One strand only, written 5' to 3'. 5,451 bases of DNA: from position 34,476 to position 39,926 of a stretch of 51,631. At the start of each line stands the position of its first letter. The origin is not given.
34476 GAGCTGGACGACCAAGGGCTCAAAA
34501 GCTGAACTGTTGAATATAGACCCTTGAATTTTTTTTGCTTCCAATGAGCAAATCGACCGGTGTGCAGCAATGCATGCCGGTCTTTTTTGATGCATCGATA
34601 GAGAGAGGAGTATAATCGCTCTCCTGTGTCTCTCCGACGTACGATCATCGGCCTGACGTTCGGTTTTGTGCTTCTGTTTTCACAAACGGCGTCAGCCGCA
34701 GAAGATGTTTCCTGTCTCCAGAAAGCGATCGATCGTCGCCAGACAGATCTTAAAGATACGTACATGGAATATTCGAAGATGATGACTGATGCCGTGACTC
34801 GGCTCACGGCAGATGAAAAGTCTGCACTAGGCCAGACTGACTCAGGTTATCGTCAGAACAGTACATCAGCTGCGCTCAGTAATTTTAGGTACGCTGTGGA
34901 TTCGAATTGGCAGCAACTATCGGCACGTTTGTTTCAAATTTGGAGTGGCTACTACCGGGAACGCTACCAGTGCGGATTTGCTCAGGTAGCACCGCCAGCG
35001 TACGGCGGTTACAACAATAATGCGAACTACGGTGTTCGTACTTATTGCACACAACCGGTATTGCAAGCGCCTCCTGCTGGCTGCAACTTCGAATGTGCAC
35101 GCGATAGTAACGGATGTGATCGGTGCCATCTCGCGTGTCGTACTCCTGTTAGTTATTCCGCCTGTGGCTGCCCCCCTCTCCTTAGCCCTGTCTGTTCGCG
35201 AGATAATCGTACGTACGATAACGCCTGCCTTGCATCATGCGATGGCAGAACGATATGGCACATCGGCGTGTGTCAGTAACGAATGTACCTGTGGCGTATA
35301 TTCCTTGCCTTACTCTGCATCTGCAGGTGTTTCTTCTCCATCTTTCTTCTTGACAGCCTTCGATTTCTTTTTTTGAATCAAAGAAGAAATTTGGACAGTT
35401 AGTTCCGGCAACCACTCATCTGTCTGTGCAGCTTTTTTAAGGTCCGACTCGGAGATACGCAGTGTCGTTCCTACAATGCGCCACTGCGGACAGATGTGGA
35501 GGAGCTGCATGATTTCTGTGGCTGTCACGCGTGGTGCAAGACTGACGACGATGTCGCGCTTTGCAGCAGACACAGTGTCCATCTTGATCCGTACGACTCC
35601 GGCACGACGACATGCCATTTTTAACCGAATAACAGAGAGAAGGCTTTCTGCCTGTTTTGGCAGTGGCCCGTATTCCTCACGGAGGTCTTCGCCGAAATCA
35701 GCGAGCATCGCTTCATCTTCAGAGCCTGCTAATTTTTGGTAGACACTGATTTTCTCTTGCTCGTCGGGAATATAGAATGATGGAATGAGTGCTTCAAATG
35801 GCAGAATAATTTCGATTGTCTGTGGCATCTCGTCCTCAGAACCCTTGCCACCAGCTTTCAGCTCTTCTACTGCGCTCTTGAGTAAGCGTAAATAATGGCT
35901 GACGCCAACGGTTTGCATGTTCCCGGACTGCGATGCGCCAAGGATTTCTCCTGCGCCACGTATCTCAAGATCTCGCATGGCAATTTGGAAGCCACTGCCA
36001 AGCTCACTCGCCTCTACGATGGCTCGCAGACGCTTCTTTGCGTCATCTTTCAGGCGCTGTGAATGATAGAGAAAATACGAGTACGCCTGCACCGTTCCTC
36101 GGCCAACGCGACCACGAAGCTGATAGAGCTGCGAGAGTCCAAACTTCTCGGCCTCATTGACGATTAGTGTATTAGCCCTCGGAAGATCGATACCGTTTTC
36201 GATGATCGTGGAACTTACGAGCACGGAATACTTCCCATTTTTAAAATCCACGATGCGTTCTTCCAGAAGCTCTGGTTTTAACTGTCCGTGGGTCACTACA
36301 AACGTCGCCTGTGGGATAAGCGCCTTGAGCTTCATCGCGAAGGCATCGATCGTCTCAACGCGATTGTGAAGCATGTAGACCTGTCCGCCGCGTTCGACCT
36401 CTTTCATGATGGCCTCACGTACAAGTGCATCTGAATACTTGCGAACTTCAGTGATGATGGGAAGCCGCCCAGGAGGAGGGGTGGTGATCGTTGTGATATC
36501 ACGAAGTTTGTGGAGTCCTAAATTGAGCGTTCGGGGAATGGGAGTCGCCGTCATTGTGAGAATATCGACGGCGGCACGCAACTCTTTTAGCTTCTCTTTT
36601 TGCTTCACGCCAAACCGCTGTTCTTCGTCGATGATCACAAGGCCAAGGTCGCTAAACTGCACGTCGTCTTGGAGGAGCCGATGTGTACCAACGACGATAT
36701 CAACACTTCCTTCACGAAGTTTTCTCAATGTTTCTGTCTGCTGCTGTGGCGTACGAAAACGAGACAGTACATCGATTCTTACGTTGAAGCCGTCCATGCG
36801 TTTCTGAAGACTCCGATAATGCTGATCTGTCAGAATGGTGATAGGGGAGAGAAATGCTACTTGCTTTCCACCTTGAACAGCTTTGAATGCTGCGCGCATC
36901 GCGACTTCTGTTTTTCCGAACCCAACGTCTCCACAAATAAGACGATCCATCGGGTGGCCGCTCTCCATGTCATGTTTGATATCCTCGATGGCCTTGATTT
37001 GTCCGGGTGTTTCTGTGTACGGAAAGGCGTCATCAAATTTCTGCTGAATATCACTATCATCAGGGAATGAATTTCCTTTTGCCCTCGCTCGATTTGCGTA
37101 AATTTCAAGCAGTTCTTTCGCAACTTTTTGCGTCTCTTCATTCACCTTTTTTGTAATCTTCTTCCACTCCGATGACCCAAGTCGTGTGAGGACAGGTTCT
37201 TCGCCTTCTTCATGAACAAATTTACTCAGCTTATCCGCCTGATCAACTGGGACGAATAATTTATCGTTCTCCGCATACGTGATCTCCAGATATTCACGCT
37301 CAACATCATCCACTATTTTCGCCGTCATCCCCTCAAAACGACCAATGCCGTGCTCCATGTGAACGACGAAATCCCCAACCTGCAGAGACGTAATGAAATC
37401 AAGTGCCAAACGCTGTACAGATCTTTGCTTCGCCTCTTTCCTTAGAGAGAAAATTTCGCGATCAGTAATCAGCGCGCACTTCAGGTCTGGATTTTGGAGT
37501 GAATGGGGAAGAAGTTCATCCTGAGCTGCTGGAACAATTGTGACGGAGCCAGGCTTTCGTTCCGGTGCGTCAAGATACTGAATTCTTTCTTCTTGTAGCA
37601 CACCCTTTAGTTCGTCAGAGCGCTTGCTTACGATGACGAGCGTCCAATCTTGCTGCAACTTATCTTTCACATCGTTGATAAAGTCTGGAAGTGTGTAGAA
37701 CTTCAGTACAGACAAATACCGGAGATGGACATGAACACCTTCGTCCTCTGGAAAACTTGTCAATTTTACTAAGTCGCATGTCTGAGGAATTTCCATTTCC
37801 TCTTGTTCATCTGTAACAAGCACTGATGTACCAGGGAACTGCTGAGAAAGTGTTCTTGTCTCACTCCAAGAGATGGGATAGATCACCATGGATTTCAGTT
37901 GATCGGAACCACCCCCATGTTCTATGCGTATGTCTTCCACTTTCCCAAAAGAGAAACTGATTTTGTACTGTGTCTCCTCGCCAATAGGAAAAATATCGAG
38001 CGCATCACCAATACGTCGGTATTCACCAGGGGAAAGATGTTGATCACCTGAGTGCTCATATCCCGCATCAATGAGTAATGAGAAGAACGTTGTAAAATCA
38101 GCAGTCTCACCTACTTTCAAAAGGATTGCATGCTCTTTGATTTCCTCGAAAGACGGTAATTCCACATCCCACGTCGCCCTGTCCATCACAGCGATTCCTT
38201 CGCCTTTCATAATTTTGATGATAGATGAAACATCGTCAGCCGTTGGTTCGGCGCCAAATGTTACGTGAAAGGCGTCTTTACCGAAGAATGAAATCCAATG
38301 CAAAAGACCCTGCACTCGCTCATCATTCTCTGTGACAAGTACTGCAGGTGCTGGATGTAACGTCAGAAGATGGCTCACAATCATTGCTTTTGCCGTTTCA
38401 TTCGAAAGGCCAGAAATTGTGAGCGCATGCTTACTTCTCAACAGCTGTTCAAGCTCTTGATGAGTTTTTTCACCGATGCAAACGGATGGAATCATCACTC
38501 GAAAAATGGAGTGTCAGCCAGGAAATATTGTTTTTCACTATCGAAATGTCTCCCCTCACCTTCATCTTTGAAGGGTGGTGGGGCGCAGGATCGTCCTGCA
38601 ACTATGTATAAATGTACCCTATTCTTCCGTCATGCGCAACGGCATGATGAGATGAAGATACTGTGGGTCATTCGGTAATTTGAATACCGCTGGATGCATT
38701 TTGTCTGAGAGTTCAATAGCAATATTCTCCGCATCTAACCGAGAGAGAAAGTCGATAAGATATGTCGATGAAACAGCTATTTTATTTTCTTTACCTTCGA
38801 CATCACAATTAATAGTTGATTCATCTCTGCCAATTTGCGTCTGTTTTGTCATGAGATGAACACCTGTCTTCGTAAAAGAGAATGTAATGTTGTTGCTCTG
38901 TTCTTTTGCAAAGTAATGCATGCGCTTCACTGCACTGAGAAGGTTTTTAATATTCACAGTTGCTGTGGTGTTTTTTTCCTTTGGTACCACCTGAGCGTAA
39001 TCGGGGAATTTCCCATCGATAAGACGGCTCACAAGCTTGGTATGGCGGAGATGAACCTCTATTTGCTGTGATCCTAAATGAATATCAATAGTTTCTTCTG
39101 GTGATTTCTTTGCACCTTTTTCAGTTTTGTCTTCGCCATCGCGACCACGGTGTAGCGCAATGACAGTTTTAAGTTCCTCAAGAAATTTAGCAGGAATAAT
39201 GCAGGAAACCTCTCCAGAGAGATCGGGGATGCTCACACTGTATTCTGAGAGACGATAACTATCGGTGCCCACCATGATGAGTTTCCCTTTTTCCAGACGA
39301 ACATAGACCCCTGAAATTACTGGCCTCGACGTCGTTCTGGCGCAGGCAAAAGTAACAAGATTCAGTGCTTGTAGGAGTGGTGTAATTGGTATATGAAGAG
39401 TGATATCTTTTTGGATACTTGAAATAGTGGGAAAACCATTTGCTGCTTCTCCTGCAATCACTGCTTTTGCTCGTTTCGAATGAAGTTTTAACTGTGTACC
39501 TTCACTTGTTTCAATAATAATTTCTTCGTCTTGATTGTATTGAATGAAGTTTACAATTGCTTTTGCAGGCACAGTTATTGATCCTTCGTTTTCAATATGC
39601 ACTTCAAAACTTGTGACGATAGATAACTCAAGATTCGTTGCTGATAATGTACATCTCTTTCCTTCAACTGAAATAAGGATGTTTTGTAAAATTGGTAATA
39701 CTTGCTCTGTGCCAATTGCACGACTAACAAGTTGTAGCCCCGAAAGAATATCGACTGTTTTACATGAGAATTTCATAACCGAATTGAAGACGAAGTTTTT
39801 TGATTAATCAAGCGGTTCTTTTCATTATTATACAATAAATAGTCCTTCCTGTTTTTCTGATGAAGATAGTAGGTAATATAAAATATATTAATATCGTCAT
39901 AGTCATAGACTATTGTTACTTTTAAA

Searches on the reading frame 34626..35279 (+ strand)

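Call 81: search_protein_families(library=pfam, proteins=[window:34626-35279:+], max_evalue=0.001)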
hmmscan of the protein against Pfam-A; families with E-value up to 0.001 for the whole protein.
window:34626-35279:+ (217 aa): 2 families
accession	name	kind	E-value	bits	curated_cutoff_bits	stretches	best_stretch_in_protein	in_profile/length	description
PF07648.20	Kazal_2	-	7.6e-06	26.4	22.8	1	178-207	2-35/48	Kazal-type serine protease inhibitor domain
PF00050.26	Kazal_1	-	0.00057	20.3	21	0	181-202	8-29/49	Kazal-type serine protease inhibitor domain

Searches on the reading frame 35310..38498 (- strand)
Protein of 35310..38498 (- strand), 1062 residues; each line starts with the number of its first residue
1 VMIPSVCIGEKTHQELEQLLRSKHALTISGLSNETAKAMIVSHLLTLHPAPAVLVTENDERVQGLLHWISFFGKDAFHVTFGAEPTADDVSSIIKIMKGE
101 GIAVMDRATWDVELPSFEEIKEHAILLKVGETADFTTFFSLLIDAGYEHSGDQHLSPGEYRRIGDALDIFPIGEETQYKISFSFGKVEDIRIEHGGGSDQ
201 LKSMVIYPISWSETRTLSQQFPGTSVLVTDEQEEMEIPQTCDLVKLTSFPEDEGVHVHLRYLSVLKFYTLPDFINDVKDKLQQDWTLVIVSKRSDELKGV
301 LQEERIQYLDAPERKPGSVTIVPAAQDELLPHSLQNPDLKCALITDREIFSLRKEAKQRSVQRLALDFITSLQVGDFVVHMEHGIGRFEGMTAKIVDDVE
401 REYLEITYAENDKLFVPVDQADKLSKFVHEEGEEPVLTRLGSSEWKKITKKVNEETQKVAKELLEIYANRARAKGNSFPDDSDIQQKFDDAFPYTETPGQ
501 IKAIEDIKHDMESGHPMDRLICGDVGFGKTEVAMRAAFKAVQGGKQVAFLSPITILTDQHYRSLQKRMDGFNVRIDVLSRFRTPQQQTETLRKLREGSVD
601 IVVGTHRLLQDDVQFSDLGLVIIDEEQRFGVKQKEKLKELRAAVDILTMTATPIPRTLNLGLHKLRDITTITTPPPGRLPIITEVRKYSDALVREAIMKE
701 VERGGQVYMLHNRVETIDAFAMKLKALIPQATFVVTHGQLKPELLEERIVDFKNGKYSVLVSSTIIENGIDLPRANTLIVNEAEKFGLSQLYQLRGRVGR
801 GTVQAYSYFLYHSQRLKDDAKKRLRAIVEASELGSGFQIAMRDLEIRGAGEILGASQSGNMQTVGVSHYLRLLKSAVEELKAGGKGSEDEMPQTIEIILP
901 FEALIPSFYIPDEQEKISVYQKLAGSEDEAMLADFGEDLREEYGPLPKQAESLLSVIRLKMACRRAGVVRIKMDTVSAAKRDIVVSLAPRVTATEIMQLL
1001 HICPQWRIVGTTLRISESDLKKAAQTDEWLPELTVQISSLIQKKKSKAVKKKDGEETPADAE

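Call 81: search_protein_families(library=pfam, proteins=[window:35310-38498:-], max_evalue=0.001)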
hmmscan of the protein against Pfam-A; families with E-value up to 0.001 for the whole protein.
window:35310-38498:- (1062 aa): 8 families
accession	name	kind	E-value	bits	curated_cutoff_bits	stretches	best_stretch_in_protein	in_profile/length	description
PF00270.35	DEAD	-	2.5e-26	92.8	26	1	497-658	1-164/167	DEAD/DEAH box helicase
PF02559.22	CarD_TRCF_RID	-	9.1e-21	74.1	23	1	372-428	1-57/57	CarD-like/TRCF RID domain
PF00271.37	Helicase_C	-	1.2e-20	74.3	23.5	1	696-800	9-108/110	Helicase conserved C-terminal domain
PF03461.20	TRCF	-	2.4e-20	73.1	25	1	899-974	1-76/95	TRCF domain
PF17757.6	UvrB_inter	-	1.3e-10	41.7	22.9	1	126-208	2-87/91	UvrB interaction domain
PF04851.21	ResIII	-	7.2e-09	36.2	22.5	1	497-653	5-162/164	Type III restriction enzyme, res subunit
PF22232.2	TraI_hel_assoc_N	-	0.00017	22.6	27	0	767-800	57-90/99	TraI helicase-associated ssDNA bd, N-terminal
PF13401.12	AAA_22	-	0.0002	22.1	27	0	520-646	9-110/130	AAA domain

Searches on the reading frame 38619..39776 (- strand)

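Call 81: search_protein_families(library=pfam, proteins=[window:38619-39776:-], max_evalue=0.001)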
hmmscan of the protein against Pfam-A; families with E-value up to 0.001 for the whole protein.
window:38619-39776:- (385 aa): 3 families
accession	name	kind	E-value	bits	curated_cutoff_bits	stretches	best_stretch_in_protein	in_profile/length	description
PF02767.21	DNA_pol3_beta_2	-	8.7e-27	94.2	27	3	134-206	7-80/116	DNA polymerase III beta subunit, central domain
PF00712.24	DNA_pol3_beta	-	3.9e-26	92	24.4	1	1-118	1-119/120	DNA polymerase III beta subunit, N-terminal domain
PF02768.20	DNA_pol3_beta_3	-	6.2e-22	78.1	27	1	262-381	2-121/121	DNA polymerase III beta subunit, C-terminal domain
